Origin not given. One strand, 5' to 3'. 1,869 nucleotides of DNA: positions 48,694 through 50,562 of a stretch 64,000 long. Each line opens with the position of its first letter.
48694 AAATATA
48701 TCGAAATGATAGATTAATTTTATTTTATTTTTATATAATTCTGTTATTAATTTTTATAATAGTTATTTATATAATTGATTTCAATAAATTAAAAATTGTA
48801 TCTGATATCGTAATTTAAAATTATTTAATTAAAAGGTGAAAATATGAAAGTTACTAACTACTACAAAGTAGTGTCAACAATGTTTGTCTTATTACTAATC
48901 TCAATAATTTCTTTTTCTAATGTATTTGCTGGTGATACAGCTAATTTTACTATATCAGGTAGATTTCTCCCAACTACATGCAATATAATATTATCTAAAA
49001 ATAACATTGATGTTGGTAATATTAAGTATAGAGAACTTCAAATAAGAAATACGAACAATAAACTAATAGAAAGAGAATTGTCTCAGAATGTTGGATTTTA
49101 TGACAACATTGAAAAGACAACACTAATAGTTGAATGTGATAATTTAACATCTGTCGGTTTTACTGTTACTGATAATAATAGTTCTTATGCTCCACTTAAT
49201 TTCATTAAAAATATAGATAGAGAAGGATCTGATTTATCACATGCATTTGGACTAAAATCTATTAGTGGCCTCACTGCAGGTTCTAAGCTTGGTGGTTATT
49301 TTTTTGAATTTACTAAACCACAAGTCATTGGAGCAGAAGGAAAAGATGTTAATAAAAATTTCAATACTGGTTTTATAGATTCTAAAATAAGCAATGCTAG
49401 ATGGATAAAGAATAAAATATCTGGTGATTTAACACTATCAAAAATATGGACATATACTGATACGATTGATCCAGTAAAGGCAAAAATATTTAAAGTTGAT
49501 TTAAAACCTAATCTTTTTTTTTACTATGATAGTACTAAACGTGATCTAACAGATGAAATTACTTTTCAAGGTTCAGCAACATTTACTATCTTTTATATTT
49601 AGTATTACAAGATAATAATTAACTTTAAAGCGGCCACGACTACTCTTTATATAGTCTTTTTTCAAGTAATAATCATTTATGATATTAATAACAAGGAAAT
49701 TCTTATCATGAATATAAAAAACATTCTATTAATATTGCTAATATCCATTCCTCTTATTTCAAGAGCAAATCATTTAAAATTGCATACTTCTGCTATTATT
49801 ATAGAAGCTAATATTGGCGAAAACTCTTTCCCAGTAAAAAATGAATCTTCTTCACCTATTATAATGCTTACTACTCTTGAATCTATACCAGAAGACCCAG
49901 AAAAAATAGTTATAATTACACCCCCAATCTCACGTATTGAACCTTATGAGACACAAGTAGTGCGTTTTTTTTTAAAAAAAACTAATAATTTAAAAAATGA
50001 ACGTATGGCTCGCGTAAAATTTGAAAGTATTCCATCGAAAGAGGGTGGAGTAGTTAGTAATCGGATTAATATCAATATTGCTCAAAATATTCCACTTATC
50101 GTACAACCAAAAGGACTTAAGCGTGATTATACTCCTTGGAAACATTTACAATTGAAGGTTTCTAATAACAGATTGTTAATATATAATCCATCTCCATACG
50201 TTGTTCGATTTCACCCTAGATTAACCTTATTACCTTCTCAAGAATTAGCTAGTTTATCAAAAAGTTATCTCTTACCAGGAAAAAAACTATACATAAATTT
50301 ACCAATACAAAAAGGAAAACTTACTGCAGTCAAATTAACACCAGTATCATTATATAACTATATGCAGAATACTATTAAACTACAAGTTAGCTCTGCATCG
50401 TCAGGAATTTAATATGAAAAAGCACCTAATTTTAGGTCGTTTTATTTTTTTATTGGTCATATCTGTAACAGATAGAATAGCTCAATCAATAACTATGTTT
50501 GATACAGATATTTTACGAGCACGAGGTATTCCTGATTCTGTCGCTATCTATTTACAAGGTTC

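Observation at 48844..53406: Intact four-gene chaperone-usher pilus operon surviving as the only accessory locus in a ~60% non-coding, eroded region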

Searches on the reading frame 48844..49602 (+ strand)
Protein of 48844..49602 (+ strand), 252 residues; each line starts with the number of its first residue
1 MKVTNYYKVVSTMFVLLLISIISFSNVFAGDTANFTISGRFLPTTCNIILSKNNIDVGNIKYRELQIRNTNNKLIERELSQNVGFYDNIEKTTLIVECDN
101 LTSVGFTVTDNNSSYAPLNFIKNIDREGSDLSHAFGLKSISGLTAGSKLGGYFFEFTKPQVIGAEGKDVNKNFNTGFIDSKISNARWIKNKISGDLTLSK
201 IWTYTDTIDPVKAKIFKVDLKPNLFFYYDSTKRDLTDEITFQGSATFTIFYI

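Call 3: search_protein_families(library=pfam, proteins=[window:48844-49602:+], max_evalue=1)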
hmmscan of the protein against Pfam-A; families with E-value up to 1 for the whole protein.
window:48844-49602:+ (252 aa): 1 family
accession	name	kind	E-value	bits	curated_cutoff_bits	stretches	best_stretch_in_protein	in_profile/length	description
PF10836.13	DUF2574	-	0.0051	17.1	27.5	1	25-50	18-43/93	Protein of unknown function (DUF2574)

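Call 4: search_protein_families(library=ncbifam, proteins=[window:48844-49602:+], max_evalue=1)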
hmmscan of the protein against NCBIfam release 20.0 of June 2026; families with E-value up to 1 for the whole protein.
window:48844-49602:+ (252 aa): 3 families
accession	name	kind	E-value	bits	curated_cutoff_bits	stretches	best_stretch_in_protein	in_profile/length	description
NF011831.0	PRK15303.1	equivalog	0.0017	18.1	333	1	92-252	71-229/229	hypothetical protein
NF052363.1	FimG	equivalog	0.03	14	220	1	14-69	8-62/166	type 1 fimbrial minor subunit FimG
NF040904.1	PhrA_Strep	subfamily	0.14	12.3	40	1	9-28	6-25/56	PhrA family quorum-sensing system peptide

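Call 14: find_homologous_proteins(query=window:48844-49599:+, max_evalue=0.01)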
Query window:48844-49599:+ (252 aa): 5 proteins with E <= 0.01 among 448 candidates.
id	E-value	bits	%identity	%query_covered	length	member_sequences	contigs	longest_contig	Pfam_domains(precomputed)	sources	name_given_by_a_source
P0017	1.2e-150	518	94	100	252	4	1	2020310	-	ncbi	ncbi:MAG: hypothetical protein ACTTME_02335 [Arsenophonus sp.]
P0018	2.5e-111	389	72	100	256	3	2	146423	-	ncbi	ncbi:MAG: hypothetical protein ACTS8U_00500 [Arsenophonus sp. ET-DL9-MAG3]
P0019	3.4e-105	369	69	96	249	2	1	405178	-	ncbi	ncbi:MAG: hypothetical protein ACEY29_00235 [Arsenophonus sp.]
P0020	1.3e-76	276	70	71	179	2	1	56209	-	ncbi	ncbi:MAG: hypothetical protein ACEY3I_02560 [Arsenophonus sp.]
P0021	1.8e-55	206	45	90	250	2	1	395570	-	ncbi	ncbi:hypothetical protein ACWWJF_27455 [Symbiopectobacterium sp. Eva_TO]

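Call 27: search_protein_representatives(alignment_id=A2)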
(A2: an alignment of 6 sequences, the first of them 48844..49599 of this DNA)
Query: 6 sequences, 251 profile positions. Proteins with E-value up to 0.001 (for the whole library): 50; up to 1e-10: 4; up to 1e-30: 3. The best 50 are listed.
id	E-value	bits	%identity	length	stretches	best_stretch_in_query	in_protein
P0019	5.9e-136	468.5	-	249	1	3-251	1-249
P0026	1.0e-66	241.7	-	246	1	1-251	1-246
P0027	2.4e-42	161.8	-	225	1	20-250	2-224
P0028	5.2e-21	92.0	-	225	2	13-164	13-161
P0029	1.6e-07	47.8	-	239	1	17-251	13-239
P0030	1.6e-06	44.5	-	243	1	18-251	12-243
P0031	1.8e-06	44.3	-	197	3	12-60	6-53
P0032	5.8e-06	42.7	-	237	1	13-251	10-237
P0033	6.0e-06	42.6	-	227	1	14-250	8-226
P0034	6.5e-06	42.5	-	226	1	16-162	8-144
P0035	6.8e-06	42.4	-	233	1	15-250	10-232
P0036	1.2e-05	41.6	-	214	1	7-251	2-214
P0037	1.4e-05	41.4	-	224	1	7-122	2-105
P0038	1.5e-05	41.3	-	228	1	7-163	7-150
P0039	1.8e-05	41.0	-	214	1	16-251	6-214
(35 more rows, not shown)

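Call 29: search_protein_families(library=pfam, alignment_id=A3, max_evalue=0.001)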
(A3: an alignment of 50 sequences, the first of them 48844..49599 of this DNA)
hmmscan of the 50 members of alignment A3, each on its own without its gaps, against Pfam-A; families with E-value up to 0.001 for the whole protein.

A. member 1, window:48844-49599:+ (252 aa): 0 families

B. families by the number of members that match (of 50 scanned): 3 families
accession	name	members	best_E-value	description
PF06551.18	DUF1120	44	6.7e-27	Protein of unknown function (DUF1120)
PF00419.26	Fimbrial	9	2.7e-09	Fimbrial protein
PF10836.13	DUF2574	1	1.5e-05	Protein of unknown function (DUF2574)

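Call 46: predict_structure(alignment_id=A2)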
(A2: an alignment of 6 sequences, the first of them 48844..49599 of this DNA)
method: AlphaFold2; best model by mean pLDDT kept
length: 252 residues; sequences in the alignment: 6
mean_pLDDT: 52.3   pTM: 0.52
mean pLDDT of the five models: 52.3, 47.7, 45.3, 43.5, 37.4
residues with pLDDT >= 90: 0; 70-90: 31; 50-70: 104; < 50: 117
segments of 3 or more residues with pLDDT < 50: 1-6, 20-30, 61-84, 116-147, 176-199, 229-240
pLDDT, mean of each block of 10 residues (from residue 1): 45 56 39 51 69 64 39 31 52 78 63 45 39 45 43 64 69 48 37 40 54 72 56 46 60 58
secondary structure, 60 per line:
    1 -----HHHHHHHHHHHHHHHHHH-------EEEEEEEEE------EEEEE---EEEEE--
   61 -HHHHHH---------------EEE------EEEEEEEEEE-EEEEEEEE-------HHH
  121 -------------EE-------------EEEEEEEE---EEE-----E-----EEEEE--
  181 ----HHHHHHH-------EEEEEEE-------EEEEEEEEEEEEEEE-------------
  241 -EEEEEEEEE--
elements in order: H6-23 E31-39 E46-50 E54-58 H62-67 E83-85 E92-101 E103-110 E149-156 E160-162 E174-178 H185-191 E199-205 E213-227 E242-250

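Call 60: find_encoding_contigs(protein=P0021, flank=8000, max_places=3)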
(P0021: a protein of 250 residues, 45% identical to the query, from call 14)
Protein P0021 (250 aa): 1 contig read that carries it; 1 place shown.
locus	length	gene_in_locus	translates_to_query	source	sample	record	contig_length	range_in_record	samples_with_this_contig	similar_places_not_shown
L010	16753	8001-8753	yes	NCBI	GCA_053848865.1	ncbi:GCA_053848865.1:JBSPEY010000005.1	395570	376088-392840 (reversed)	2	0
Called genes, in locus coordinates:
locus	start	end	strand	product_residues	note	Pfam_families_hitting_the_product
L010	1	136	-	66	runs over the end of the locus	PF15943:YdaS_toxin (weak)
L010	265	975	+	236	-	PF01381:HTH_3, PF07022:Phage_CI_repr, PF12844:HTH_19 (weak), PF00717:Peptidase_S24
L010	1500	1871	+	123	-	PF25694:N_peptide (weak)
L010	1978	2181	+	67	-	-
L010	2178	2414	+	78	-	PF26917:Phage_APSE1_p49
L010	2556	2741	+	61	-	-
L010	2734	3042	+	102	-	-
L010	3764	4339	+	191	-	PF09588:YqaJ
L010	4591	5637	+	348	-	PF13518:HTH_28 (weak), PF13551:HTH_29, PF00665:rve (weak), PF13683:rve_3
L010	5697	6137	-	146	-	PF07798:CCDC90-like (faint)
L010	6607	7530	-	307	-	PF13737:DDE_Tnp_1_5, PF01609:DDE_Tnp_1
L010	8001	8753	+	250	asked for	-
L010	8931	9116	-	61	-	-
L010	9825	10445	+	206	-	PF09669:Phage_pRha, PF03374:ANT (weak)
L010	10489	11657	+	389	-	PF01527:HTH_Tnp_1, PF13384:HTH_23 (faint), PF13518:HTH_28 (faint), PF13333:rve_2 (faint), PF00665:rve, PF13683:rve_3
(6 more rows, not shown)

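Call 63: search_solved_structures(query=A3, max_evalue=1)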
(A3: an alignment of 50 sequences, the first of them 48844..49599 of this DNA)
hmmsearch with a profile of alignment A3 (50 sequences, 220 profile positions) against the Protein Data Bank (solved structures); distinct sequences matched with E-value up to 1: 15.
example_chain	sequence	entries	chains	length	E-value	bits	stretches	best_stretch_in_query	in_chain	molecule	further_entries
9me4_G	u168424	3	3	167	0.00024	24.2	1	6-65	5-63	Protein FimG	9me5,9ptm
7lhi_F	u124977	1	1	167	0.0017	21.4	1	8-103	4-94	Fimbrial protein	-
6e14_G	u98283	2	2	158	0.0038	20.3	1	11-65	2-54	Protein FimG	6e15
3jwn_G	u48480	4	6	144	0.021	17.9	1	26-65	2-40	Protein fimG | FimG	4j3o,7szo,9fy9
7qxo_A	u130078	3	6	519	0.075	16.1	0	104-157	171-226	BNR/Asp-box repeat protein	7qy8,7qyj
6y7s_A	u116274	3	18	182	0.13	15.3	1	1-101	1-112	Type-1 fimbrial protein, A chain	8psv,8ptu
7qy9_A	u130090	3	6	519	0.16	15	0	104-157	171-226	BNR/Asp-box repeat protein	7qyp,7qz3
9spj_ZA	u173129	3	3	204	0.2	14.7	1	79-170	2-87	40S ribosomal protein S8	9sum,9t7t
6myv_A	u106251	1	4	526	0.2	14.7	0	85-162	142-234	Sialidase26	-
4bbw_A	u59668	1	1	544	0.24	14.4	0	97-179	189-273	SIALIDASE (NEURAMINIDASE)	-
9db6_A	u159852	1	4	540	0.24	14.4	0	104-159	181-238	BNR/Asp-box repeat protein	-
4q6k_A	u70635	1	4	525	0.35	13.9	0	103-162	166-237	BNR/Asp-box repeat protein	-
2w07_B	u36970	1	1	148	0.73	12.8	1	27-103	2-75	MINOR PILIN SUBUNIT PAPF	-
9bh5_AI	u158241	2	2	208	0.83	12.7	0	107-175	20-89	Small ribosomal subunit protein eS8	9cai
6mrv_B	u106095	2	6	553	0.85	12.6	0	85-162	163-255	Sialidase26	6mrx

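Call 72: fold_search(model_id=the predicted structure, library=pdb)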
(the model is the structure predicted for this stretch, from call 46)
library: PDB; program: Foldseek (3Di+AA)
matches with E <= 10: 526; with E <= 0.001: 0
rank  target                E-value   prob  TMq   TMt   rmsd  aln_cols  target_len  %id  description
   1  2wmp_B                2.3e-02  0.87  0.27  0.47  10.7       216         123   12  Structure of the E. coli chaperone PapD in complex with the pilin domain of the PapGII adhesin (released 2010-08-25)
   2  1g1k_A                3.2e-02  0.47  0.20  0.31  15.3       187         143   10  COHESIN MODULE FROM THE CELLULOSOME OF CLOSTRIDIUM CELLULOLYTICUM (released 2000-11-22)
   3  5lxv_C                3.8e-02  0.38  0.20  0.27  20.4       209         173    8  Crystal structure of Ruminococcus flavefaciens scaffoldin C cohesin in complex with a dockerin from an uncharacterized (released 2016-10-19)
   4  5lxv_A                5.1e-02  0.35  0.20  0.28  20.4       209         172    8  Crystal structure of Ruminococcus flavefaciens scaffoldin C cohesin in complex with a dockerin from an uncharacterized (released 2016-10-19)
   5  3vac_A                7.5e-02  0.11  0.16  0.12  20.1       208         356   10  Crystal Structure of the CFA/I Enterotoxigenic E. coli adhesin CfaE mutant G168D (released 2013-02-20)
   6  1j8r_A                8.4e-02  0.05  0.11  0.12  22.0       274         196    6  BINARY COMPLEX OF THE PAPG RECEPTOR-BINDING DOMAIN BOUND TO GBO4 RECEPTOR (released 2001-06-22)
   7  1nbc_A                1.1e-01  0.20  0.21  0.29  10.9       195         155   11  BACTERIAL TYPE 3A CELLULOSE-BINDING DOMAIN (released 1997-09-26)
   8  6fvi                  1.1e-01  0.03  0.07  0.10  19.6       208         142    8  ASH / PapD-like domain of human CEP192 (PapD-like domain 7) (released 2019-03-20)
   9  5khr_L                1.3e-01  0.21  0.20  0.27  20.1       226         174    8  Model of human Anaphase-promoting complex/Cyclosome complex (APC15 deletion mutant) in complex with the E2 UBE2C/UBCH1 (released 2016-08-24)
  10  2hb0_B                1.5e-01  0.08  0.15  0.12  20.3       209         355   10  Crystal Structure of CfaE, the Adhesive Subunit of CFA/I Fimbria of Enterotoxigenic Escherichia coli (released 2007-06-26)
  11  6q6g_L                1.6e-01  0.28  0.21  0.27  14.6       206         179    9  Cryo-EM structure of the APC/C-Cdc20-Cdk2-cyclinA2-Cks2 complex, the D1 box class (released 2019-09-11)
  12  4ofq_B                2.2e-01  0.16  0.19  0.15  13.4       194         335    9  Structure of the C-terminal domain of the Streptococcus pyogenes antigen I/II-family protein AspA (released 2014-03-12)
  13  7rw8_M                2.3e-01  0.02  0.08  0.06  26.8       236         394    6  AP2 bound to heparin in the closed conformation (released 2022-03-30)
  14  6kgf_A                2.4e-01  0.16  0.19  0.30  14.4       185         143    9  Crystal structure of CaDoc0917(R16D)-CaCohA2 complex at pH 8.2 (released 2020-07-08)
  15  7usl_A                2.4e-01  0.11  0.21  0.08  19.2       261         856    6  Integrin alphaM/beta2 ectodomain in complex with adenylate cyclase toxin RTX751 and M1F5 Fab (released 2022-08-17)
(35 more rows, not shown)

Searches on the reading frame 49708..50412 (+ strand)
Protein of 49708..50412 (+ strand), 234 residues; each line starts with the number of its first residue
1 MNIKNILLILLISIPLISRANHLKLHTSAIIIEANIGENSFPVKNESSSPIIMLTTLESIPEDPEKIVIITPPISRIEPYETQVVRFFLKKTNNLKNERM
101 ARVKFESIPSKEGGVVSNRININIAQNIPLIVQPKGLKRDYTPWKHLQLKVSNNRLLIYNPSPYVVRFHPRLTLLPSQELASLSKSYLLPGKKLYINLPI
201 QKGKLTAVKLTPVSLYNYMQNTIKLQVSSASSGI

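Call 3: search_protein_families(library=pfam, proteins=[window:49708-50412:+], max_evalue=1)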
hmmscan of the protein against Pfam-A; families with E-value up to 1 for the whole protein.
window:49708-50412:+ (234 aa): 2 families
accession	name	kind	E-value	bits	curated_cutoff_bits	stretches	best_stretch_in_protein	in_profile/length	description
PF00345.26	PapD_N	-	1.3e-18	67.6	23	1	23-138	2-126/126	Pili and flagellar-assembly chaperone, PapD N-terminal domain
PF02753.23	PapD_C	-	0.039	14.7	22.8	1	160-211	3-53/63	Pili assembly chaperone PapD, C-terminal domain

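Call 4: search_protein_families(library=ncbifam, proteins=[window:49708-50412:+], max_evalue=1)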
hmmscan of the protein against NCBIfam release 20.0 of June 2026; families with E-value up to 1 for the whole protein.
window:49708-50412:+ (234 aa): 13 families
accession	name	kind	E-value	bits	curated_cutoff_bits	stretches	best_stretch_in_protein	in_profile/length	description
NF007392.0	PRK09918.1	subfamily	2.6e-62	210.2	183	1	4-227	13-234/236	fimbria/pilus chaperone family protein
NF011755.1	PRK15208.1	exception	1.5e-12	47.4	360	1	14-213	11-210/225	long polar fimbrial biogenesis chaperone LpfB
NF011823.0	PRK15295.1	equivalog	4.1e-10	39.4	309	1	5-169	6-173/227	fimbrial assembly chaperone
NF011785.1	PRK15249.1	exception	7.1e-08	32.2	550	1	6-164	13-186/253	fimbrial biogenesis chaperone StbB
NF011735.0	PRK15188.1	equivalog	8.2e-07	28.6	365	1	7-167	13-177/228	fimbrial chaperone protein BcfB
NF011827.0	PRK15299.1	equivalog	1.1e-06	28.3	375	1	8-169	10-175/227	fimbrial chaperone protein StiB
NF011758.0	PRK15211.1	equivalog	1.2e-06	27.9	248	1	6-165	7-170/230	fimbrial chaperone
NF007398.0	PRK09926.1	equivalog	2.4e-06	27.3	285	1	29-169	33-188/246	fimbrial chaperone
NF011742.0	PRK15195.1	equivalog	4.2e-06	26.2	327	1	6-167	11-176/230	type 1 fimbria chaperone FimC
NF011782.0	PRK15246.1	equivalog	0.00031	19.9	277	1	21-166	29-184/252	fimbrial assembly chaperone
NF011773.0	PRK15233.1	exception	0.00071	19.1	352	1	19-137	38-165/250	SEF14/SEF18 fimbria chaperone SefB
NF011818.0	PRK15290.1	equivalog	0.0074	15.7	317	1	68-138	87-159/243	fimbrial chaperone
NF011739.0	PRK15192.1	equivalog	0.023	14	296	1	68-168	76-176/234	pili/flagellar-assembly chaperone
